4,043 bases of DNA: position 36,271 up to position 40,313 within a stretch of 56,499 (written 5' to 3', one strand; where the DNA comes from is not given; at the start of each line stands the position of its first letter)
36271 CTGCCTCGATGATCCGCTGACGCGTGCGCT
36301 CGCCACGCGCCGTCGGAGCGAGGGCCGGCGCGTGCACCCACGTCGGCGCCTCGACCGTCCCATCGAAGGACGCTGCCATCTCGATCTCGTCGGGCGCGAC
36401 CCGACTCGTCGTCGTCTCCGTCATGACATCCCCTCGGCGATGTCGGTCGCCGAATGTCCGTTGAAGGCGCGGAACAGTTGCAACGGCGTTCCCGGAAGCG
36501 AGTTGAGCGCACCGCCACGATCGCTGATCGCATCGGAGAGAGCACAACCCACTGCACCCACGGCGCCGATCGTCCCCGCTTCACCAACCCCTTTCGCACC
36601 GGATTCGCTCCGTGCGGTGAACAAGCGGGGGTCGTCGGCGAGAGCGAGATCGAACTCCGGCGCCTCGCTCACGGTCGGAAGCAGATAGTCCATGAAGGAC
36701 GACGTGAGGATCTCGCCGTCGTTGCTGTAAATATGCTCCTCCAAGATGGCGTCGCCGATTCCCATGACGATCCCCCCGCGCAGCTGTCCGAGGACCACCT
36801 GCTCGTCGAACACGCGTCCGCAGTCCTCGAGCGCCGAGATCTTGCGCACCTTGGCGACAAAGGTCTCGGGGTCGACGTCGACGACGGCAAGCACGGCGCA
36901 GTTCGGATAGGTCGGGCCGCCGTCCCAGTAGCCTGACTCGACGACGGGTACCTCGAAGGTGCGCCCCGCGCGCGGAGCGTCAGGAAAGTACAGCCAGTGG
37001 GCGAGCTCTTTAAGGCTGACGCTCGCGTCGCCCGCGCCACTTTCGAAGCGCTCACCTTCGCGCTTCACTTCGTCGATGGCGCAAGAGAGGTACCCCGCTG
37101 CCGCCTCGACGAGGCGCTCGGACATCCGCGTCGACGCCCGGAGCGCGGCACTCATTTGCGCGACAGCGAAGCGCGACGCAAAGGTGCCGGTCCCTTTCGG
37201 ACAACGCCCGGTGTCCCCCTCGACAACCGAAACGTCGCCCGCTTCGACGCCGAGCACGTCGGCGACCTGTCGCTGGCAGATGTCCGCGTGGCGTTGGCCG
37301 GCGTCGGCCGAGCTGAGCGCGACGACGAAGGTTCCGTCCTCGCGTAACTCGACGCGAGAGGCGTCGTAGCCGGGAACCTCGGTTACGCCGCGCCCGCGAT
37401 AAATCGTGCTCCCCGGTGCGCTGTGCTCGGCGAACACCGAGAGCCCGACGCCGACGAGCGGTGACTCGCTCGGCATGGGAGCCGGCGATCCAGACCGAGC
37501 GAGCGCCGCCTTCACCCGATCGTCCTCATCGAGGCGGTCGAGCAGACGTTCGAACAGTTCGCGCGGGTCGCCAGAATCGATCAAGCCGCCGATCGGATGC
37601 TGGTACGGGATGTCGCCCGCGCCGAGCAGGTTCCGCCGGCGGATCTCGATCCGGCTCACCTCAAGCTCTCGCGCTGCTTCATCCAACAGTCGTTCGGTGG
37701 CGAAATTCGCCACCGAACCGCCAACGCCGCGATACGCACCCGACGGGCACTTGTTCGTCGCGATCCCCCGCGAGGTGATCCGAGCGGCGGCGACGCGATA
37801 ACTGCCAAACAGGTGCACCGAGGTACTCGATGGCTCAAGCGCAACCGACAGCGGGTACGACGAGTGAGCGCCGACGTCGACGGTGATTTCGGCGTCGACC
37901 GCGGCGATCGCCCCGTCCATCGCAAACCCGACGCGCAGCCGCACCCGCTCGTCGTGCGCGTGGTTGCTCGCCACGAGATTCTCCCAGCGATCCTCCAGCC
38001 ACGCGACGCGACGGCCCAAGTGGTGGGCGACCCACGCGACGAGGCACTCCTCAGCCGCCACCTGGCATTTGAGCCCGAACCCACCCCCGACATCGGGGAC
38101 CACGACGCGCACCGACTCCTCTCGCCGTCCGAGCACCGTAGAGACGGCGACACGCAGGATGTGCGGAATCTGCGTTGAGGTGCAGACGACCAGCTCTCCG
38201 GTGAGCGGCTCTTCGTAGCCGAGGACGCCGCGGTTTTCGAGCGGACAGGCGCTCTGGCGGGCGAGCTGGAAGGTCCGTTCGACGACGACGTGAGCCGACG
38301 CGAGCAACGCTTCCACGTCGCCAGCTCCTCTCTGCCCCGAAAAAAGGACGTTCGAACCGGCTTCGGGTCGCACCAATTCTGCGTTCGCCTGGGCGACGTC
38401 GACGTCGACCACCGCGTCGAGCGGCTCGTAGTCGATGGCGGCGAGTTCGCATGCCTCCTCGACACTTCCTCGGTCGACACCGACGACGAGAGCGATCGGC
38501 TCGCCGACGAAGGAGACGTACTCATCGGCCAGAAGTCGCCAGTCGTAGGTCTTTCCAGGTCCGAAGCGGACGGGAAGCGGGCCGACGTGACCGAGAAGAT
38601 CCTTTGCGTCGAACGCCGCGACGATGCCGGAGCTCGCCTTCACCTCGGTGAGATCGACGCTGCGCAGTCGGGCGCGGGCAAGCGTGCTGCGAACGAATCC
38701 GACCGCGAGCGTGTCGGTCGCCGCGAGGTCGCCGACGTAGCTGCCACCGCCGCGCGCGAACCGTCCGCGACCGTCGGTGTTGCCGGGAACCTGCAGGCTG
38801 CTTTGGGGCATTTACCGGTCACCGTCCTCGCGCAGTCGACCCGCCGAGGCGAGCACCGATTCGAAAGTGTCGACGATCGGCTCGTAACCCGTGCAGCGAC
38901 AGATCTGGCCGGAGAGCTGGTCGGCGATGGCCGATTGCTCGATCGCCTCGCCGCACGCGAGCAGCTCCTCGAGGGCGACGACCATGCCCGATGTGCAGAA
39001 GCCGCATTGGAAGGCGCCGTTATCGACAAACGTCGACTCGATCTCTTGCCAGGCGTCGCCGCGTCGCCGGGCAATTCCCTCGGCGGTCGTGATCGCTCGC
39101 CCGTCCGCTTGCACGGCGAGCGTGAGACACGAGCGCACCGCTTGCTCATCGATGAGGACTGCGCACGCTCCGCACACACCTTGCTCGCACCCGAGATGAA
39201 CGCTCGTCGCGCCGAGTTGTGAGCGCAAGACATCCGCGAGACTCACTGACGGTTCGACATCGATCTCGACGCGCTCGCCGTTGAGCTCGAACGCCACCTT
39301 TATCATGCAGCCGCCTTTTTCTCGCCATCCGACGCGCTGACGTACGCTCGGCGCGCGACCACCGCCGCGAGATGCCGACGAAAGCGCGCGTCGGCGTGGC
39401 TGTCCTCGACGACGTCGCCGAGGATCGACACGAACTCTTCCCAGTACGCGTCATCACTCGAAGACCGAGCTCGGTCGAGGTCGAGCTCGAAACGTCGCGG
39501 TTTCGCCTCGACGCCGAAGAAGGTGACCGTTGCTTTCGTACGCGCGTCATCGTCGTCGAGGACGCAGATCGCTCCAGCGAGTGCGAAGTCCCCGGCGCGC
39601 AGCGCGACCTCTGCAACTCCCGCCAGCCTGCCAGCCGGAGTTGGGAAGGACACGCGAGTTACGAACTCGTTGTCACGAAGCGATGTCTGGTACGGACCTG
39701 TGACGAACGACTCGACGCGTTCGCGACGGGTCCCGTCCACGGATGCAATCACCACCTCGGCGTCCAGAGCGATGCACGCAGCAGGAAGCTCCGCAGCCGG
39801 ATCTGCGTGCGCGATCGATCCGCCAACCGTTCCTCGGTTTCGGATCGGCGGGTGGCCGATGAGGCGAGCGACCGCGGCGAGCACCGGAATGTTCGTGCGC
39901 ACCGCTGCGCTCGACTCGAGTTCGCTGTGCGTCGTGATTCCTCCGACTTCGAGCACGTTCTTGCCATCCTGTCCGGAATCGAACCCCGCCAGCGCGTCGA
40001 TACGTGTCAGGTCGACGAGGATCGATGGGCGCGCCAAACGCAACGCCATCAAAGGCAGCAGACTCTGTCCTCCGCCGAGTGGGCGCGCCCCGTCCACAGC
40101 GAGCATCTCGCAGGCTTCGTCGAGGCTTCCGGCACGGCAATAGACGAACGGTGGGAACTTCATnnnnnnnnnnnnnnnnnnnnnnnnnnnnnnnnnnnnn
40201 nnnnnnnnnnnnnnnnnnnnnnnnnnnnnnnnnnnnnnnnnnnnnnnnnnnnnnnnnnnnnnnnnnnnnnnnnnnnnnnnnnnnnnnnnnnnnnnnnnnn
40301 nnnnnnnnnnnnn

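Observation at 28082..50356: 22 co-directional genes joining a nucleoside-type importer, PncA, aryl-CoA ligases, a Mo-hydroxylase and a Bad-like CoA module: candidate undescribed CoA-dependent N-heterocyclic amide/acid pathway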

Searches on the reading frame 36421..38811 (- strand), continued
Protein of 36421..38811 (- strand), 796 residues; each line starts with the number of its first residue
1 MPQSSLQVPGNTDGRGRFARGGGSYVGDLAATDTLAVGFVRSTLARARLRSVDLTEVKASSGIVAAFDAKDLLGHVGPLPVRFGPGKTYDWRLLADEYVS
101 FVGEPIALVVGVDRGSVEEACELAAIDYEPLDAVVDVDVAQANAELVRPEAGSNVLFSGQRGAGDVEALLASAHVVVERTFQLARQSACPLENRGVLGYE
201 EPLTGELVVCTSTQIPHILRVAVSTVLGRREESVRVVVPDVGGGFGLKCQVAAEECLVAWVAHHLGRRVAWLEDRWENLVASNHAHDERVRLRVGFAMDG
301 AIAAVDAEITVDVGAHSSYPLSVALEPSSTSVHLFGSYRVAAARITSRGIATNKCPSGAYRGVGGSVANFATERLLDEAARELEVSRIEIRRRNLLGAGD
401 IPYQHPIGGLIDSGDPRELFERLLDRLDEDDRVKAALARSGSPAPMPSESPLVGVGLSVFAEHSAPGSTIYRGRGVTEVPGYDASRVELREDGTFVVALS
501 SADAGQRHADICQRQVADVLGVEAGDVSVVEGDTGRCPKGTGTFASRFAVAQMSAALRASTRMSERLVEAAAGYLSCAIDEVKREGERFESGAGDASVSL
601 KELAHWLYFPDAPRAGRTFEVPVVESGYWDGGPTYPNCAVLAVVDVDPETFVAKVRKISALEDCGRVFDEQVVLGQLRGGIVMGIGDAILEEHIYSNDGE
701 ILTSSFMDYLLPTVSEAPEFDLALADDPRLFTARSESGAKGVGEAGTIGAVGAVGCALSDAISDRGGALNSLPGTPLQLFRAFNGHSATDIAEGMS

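Call 66: search_dna_similar(query=window:36421-38811:-, collection=plasmids, mode=protein, max_evalue=1e-50, max_rows=15)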
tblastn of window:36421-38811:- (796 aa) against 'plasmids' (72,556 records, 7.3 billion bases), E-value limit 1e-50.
Records with a match: 284; places in all: 308; records where one place covers at least 80% of the query: 283.
Best place of each record, by identity: <60% 284.
By first word of the organism name: Sinorhizobium 51; Pseudosulfitobacter 41; Azospirillum 14; Ensifer 11; Caballeronia 10; Paraburkholderia 9; Rhizobium 9; Bacillus 9; Arthrobacter 8; Burkholderia 8; and 54 more.
By predicted mobility (MOB-suite, as given by PLSDB): non-mobilizable 158; conjugative 74; mobilizable 52.
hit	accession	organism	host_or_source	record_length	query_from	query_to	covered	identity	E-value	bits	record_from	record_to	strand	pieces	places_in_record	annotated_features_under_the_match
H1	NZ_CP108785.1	Embleya sp. NBC_00888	-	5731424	17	784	96%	37.0%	2e-101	352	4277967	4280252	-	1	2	none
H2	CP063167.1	Variovorax paradoxus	-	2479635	7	785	98%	34.5%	4e-92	325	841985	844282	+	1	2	xanthine dehydrogenase family protein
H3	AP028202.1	Paraburkholderia largidicola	Physopelta gutta,midgut,Midgut crypts ...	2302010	17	783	96%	34.4%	5e-96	336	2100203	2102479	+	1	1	xanthine dehydrogenase family protein molybdopterin-binding subunit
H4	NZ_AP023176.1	Paraburkholderia largidicola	Physopelta gutta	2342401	17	783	96%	34.2%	6e-96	336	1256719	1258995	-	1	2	none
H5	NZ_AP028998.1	Paraburkholderia sp. 22B1P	-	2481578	17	783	96%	34.2%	1e-95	335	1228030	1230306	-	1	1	none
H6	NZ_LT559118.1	Nonomuraea gerenzanensis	-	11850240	17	785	97%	33.9%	2e-95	334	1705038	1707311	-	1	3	none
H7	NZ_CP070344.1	Variovorax sp. PDNC026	cell culture,Plastic debris in ...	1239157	7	784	98%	33.5%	3e-87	310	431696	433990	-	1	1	none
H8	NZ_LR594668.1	Variovorax sp. SRS16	linuron-contaminated soil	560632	7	783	98%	33.5%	5e-87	309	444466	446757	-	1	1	xanthine dehydrogenase family protein molybdopterin-binding subunit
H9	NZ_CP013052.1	Sinorhizobium americanum CCGM7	Phaseolus vulgaris,root nodules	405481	17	784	96%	33.9%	3e-95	334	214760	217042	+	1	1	xanthine dehydrogenase family protein molybdopterin-binding subunit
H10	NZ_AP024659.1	Arthrobacter sp. NicSoilB11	-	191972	7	785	98%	33.4%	7e-105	362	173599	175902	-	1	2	ndhC: 2,6-dihydroxypyridine 3-hydroxylase subunit NdhC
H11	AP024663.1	Arthrobacter sp. NicSoilE8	-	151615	7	785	98%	33.4%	2e-103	358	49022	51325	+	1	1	aldehyde dehydrogenase | hypothetical protein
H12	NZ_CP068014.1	Paenarthrobacter ureafaciens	cell culture,in the nicotine environment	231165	7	785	98%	33.4%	2e-103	358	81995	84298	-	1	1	ndhC: 2,6-dihydroxypyridine 3-hydroxylase subunit NdhC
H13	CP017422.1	Arthrobacter sp. ZXY-2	whole organism,soil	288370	7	785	98%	33.4%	2e-103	358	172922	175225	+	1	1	coxL: nicotine dehydrogenase (large subunit)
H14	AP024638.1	Arthrobacter sp. NtRootC7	Nicotiana tabacum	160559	7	785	98%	33.4%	2e-103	358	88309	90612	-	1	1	aldehyde dehydrogenase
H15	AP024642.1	Arthrobacter sp. NtRootD5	Nicotiana tabacum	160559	7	785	98%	33.4%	2e-103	358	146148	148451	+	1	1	aldehyde dehydrogenase | hypothetical protein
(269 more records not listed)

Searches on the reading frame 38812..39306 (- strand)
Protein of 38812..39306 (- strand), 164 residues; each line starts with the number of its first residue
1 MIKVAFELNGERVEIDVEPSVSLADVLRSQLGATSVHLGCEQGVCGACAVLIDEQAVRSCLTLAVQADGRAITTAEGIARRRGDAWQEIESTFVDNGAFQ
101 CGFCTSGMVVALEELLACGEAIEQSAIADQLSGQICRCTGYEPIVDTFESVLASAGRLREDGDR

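Call 4: search_protein_families(library=pfam, proteins=[window:38812-39306:-], max_evalue=0.00001)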
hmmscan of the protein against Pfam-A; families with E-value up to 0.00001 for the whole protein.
window:38812-39306:- (164 aa): 2 families
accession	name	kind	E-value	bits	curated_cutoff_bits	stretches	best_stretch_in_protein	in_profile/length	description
PF01799.25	Fer2_2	-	2.6e-22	79.2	30.3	1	74-147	1-73/75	[2Fe-2S] binding domain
PF00111.32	Fer2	-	1.2e-09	38.4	21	1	7-60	2-55/77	2Fe-2S iron-sulfur cluster binding domain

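Call 8: search_protein_families(library=ncbifam, proteins=[window:38812-39306:-], max_evalue=0.00001)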
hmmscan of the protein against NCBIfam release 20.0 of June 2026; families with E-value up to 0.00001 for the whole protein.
window:38812-39306:- (164 aa): 11 families
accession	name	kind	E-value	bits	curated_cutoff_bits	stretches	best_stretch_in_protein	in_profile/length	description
NF043084.2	XdhC_XDHase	equivalog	1.3e-47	161.1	217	1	3-151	2-149/151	xanthine dehydrogenase subunit XdhC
NF041020.1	glyceraldDH_gamma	equivalog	1.1e-42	145.4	290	1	2-149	11-156/164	glyceraldehyde dehydrogenase subunit gamma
TIGR03198.1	pucE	equivalog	6e-42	142.7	254.3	1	3-148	3-145/151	xanthine dehydrogenase subunit E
NF007387.0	PRK09908.1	equivalog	9e-38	129.2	212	1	2-149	7-153/159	xanthine dehydrogenase iron sulfur-binding subunit XdhC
TIGR03193.1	4hydroxCoAred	equivalog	5.5e-34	117.2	257.8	1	6-149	4-145/148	4-hydroxybenzoyl-CoA reductase subunit gamma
NF045668.1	pterin_aldehy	equivalog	7.7e-34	116.9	1100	1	4-148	3-148/905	molybdopterin-dependent aldehyde oxidoreductase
NF008514.0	PRK11433.1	equivalog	5.5e-33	114.3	322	1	2-151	51-213/218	aldehyde dehydrogenase iron-sulfur subunit PaoA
TIGR03311.1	Se_dep_XDH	equivalog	6.4e-33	113.8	830.45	1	6-149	3-141/848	selenium-dependent xanthine dehydrogenase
TIGR02963.1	xanthine_xdhA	equivalog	1.2e-31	109.9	467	1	6-152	3-158/468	xanthine dehydrogenase small subunit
TIGR02969.1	mam_aldehyde_ox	subfamily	1.9e-23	81.9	1912.3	1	5-153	4-162/1330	aldehyde oxidase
TIGR03313.1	Se_sel_red_Mo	hypoth_equivalog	1e-08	33.4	1101.9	1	6-149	1-142/951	molybdopterin-dependent oxidoreductase Mo/Fe-S-binding subunit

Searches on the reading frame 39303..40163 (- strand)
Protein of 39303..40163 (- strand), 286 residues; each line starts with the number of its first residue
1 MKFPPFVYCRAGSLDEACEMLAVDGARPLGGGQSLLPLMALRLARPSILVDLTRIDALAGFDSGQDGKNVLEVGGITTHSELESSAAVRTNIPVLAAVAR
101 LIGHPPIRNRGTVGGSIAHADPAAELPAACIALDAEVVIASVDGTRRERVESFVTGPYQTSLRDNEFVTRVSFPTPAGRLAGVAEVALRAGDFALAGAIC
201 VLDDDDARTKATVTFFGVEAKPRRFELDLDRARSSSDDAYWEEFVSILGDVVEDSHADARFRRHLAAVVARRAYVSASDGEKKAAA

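Call 4: search_protein_families(library=pfam, proteins=[window:39303-40163:-], max_evalue=0.00001)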
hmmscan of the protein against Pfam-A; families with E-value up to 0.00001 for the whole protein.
window:39303-40163:- (286 aa): 1 family
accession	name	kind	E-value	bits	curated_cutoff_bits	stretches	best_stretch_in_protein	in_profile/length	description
PF00941.27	FAD_binding_5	-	4e-43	147.6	27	1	6-175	3-169/170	FAD binding domain in molybdopterin dehydrogenase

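Call 8: search_protein_families(library=ncbifam, proteins=[window:39303-40163:-], max_evalue=0.00001)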
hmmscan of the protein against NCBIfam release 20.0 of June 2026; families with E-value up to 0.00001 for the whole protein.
window:39303-40163:- (286 aa): 7 families
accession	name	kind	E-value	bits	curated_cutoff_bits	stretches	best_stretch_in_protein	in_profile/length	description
NF041019.1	glyceraldDH_beta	equivalog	2.3e-60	204.2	350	1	4-274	4-277/280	glyceraldehyde dehydrogenase subunit beta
NF043083.1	XdhB_XDHase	equivalog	7e-26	91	310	1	8-277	7-283/289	xanthine dehydrogenase subunit XdhB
NF007427.0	PRK09971.1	equivalog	2e-24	86.3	287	1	8-273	7-279/292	xanthine dehydrogenase FAD-binding subunit XdhB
TIGR03195.1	4hydrxCoA_B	equivalog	2.7e-23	82.6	404.55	2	6-117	5-114/321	4-hydroxybenzoyl-CoA reductase subunit beta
TIGR02963.1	xanthine_xdhA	equivalog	3.3e-17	62.3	467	1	55-275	240-466/468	xanthine dehydrogenase small subunit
TIGR03199.1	pucC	equivalog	1.6e-10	40.7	306.05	1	43-177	35-161/264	xanthine dehydrogenase subunit C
TIGR03312.1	Se_sel_red_FAD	hypoth_equivalog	1.3e-06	27.8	241.5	1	95-280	84-253/257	molybdopterin-dependent oxidoreductase FAD-binding subunit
